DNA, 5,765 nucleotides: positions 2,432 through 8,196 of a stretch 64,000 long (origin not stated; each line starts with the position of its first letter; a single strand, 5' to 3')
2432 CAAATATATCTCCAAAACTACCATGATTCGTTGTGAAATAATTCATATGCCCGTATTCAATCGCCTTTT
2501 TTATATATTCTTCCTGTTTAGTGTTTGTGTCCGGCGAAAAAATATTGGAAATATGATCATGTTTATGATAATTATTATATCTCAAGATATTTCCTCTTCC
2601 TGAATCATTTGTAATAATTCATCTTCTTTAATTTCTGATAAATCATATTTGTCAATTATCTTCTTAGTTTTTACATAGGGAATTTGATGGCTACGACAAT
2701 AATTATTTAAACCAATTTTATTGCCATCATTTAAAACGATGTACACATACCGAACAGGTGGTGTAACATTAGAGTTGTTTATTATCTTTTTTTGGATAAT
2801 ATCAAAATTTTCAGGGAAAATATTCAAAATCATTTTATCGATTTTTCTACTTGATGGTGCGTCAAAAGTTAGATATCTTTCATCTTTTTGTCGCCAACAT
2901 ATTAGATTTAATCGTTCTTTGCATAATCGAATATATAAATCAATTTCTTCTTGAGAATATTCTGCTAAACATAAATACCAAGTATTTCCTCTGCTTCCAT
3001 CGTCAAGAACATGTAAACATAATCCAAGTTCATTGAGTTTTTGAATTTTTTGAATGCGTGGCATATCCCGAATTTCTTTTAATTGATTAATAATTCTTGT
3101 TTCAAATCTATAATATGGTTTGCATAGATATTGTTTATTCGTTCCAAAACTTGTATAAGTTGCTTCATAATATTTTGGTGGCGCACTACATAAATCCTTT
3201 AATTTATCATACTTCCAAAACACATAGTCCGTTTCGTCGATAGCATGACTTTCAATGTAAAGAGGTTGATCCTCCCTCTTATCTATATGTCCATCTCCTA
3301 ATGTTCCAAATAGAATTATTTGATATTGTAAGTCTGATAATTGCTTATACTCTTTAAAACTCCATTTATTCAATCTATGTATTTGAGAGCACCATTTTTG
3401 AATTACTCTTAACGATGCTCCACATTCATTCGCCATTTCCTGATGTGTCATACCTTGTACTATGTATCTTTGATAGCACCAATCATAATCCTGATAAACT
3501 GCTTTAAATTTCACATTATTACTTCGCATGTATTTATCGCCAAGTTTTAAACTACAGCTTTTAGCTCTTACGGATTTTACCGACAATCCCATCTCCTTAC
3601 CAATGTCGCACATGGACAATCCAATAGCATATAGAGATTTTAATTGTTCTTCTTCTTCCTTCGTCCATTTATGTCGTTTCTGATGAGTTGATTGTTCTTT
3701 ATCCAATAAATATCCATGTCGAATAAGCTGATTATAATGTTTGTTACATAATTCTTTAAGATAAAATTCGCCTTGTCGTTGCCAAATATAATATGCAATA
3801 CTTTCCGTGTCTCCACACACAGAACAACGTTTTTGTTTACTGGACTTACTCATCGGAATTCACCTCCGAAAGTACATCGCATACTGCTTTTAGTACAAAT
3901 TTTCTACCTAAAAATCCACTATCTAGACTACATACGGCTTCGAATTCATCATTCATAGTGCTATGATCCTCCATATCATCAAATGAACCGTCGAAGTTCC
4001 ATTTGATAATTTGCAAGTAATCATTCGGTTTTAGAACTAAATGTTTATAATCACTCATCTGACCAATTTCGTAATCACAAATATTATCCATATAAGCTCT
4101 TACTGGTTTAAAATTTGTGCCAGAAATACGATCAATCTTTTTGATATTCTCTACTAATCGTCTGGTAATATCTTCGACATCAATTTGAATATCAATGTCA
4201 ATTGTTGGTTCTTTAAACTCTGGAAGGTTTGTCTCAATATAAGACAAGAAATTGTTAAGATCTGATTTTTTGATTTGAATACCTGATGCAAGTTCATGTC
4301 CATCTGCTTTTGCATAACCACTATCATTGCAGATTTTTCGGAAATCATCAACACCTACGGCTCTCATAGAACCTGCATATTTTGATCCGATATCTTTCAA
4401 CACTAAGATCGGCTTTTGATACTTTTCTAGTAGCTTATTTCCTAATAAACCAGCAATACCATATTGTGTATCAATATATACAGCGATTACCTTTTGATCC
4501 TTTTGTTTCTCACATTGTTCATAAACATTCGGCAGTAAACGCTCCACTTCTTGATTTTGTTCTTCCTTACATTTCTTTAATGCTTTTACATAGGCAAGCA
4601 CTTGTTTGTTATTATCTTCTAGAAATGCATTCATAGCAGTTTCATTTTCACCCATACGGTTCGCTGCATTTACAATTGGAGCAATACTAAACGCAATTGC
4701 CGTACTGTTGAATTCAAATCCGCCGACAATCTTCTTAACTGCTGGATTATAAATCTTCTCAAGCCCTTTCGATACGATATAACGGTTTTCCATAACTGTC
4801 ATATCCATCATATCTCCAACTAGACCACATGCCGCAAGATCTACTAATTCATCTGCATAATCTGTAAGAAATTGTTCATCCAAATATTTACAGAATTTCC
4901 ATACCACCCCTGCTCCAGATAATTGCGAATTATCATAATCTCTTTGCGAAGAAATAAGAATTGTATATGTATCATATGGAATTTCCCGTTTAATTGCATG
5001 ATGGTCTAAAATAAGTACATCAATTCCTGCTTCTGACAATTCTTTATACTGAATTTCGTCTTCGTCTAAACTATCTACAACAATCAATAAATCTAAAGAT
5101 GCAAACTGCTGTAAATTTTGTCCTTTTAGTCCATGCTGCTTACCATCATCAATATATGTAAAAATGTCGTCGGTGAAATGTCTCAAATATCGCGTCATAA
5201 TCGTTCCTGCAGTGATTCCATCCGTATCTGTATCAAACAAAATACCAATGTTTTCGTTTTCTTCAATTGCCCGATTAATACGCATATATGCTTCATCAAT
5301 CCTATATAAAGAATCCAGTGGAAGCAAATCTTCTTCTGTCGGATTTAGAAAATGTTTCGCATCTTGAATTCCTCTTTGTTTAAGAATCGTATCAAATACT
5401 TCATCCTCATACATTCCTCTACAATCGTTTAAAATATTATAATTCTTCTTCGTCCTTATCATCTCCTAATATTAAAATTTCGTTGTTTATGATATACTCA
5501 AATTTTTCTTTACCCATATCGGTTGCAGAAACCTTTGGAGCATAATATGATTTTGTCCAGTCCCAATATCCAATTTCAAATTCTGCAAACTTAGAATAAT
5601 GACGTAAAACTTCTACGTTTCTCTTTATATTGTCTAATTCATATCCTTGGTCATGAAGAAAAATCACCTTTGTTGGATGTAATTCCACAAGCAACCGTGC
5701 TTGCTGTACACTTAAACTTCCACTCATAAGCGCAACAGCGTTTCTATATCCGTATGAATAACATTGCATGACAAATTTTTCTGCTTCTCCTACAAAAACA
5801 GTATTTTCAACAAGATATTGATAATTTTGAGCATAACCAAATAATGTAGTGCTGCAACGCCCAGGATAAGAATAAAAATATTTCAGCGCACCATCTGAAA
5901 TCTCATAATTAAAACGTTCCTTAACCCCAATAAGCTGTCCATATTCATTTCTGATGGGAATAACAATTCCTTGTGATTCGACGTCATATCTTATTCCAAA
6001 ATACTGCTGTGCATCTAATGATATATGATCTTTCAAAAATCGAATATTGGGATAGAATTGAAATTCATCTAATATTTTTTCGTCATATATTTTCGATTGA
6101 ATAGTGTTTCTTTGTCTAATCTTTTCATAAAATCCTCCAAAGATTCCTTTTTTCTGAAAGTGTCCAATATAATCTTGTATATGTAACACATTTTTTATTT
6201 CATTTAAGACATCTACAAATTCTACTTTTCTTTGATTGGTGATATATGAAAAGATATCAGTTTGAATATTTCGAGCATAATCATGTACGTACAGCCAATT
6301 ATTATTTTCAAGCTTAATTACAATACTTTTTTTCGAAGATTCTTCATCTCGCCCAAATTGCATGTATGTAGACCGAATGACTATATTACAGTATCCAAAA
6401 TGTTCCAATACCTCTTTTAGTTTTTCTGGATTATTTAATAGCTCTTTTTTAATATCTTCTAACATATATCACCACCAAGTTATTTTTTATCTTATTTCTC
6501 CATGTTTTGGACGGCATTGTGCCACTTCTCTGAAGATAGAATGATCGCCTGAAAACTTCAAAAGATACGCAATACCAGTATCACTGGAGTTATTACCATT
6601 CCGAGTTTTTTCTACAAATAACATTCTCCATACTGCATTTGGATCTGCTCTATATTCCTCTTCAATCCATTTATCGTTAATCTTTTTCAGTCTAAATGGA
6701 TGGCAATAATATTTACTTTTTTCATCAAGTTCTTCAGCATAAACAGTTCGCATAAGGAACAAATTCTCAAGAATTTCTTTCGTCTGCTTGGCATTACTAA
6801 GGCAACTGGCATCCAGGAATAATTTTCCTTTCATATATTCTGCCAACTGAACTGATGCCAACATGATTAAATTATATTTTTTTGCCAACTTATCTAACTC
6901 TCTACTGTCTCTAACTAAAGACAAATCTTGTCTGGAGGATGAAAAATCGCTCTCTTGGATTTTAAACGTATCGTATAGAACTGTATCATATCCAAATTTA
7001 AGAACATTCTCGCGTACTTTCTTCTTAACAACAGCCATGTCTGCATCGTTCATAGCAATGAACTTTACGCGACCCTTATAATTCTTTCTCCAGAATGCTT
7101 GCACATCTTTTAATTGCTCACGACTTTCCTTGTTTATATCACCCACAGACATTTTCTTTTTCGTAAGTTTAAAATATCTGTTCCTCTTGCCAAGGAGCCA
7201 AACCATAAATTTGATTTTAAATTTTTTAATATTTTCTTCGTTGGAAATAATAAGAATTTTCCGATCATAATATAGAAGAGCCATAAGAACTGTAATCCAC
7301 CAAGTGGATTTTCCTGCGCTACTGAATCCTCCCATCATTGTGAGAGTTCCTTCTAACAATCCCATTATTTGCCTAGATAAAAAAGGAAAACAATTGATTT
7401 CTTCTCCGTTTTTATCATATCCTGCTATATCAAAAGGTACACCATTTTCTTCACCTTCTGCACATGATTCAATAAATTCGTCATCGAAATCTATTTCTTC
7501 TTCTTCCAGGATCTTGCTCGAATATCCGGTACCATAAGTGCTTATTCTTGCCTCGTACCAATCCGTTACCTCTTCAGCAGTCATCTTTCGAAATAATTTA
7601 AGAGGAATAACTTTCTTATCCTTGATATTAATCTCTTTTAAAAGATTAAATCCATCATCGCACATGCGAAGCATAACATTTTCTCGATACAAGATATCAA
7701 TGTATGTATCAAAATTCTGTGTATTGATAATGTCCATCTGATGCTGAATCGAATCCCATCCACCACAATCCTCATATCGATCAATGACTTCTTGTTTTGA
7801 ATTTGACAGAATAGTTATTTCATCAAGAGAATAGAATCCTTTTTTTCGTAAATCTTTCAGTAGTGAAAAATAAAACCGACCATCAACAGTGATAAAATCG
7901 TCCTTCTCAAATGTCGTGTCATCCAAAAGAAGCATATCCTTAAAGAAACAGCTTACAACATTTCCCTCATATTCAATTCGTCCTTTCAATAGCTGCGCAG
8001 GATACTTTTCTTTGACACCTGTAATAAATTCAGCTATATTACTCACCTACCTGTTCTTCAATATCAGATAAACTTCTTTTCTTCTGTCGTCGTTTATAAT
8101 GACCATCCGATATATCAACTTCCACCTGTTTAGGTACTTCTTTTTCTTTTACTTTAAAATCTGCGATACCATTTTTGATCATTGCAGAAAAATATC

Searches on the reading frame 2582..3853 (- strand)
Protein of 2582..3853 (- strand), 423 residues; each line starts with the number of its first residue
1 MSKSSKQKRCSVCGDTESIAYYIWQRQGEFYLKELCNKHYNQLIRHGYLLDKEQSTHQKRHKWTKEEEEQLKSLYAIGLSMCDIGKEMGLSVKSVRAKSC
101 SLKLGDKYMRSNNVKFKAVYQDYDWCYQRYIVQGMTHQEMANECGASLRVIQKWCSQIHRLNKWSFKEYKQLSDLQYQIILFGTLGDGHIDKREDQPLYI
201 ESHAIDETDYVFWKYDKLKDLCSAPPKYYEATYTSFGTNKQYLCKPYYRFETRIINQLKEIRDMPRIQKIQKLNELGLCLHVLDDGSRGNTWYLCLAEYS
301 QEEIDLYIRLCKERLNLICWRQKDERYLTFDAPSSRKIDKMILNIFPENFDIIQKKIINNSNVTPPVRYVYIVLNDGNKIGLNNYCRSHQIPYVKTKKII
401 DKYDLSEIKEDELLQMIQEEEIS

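Call 9: search_protein_families(library=phrogs, proteins=[window:2582-3853:-], max_evalue=0.00001)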
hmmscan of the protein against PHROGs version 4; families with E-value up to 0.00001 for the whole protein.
window:2582-3853:- (423 aa): 3 families
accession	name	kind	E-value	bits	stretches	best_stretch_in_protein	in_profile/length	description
phrog_9759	-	DNA, RNA and nucleotide metabolism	1.1e-12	49.5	1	118-318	3-194/242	DNA binding protein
phrog_323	-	transcription regulation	1.6e-10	42.1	1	53-160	87-190/319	transcriptional regulator, D5-like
phrog_8446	-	DNA, RNA and nucleotide metabolism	4.6e-06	27.4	0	56-96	51-90/211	HNH endonuclease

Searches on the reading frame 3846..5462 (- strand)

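Call 9: search_protein_families(library=phrogs, proteins=[window:3846-5462:-], max_evalue=0.00001)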
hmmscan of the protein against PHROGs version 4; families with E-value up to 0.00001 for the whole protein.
window:3846-5462:- (538 aa): 2 families
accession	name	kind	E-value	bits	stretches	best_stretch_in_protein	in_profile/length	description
phrog_2484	-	DNA, RNA and nucleotide metabolism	2.6e-112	377.3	1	17-514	10-539/564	RecJ-like ssDNA exonuclease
phrog_4771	-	other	3.8e-12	46.9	1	68-406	15-292/363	DHH phosphoesterase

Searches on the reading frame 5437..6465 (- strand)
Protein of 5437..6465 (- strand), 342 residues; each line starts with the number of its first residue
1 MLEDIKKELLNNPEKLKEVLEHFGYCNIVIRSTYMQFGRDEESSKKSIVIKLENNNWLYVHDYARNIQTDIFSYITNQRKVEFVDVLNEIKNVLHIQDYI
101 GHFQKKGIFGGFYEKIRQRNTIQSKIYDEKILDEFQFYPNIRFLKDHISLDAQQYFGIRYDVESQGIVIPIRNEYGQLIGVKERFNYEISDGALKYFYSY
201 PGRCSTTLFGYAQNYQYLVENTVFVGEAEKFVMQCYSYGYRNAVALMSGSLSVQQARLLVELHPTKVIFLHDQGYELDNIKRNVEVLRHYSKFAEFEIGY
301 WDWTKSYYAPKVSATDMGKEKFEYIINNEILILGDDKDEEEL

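Call 9: search_protein_families(library=phrogs, proteins=[window:5437-6465:-], max_evalue=0.00001)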
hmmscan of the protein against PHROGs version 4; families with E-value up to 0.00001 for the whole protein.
window:5437-6465:- (342 aa): 1 family
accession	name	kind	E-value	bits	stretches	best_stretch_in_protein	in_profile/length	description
phrog_47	-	DNA, RNA and nucleotide metabolism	7.9e-18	65.4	1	60-330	77-335/947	DNA primase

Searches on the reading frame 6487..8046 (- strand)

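Call 9: search_protein_families(library=phrogs, proteins=[window:6487-8046:-], max_evalue=0.00001)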
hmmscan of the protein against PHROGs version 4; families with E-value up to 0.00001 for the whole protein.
window:6487-8046:- (519 aa): 2 families
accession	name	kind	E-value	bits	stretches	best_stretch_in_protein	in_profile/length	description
phrog_19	-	DNA, RNA and nucleotide metabolism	6.8e-28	98.9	1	23-511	160-584/621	DnaB-like replicative helicase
phrog_239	-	DNA, RNA and nucleotide metabolism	1.6e-10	41.6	1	220-396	345-512/801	DNA primase/helicase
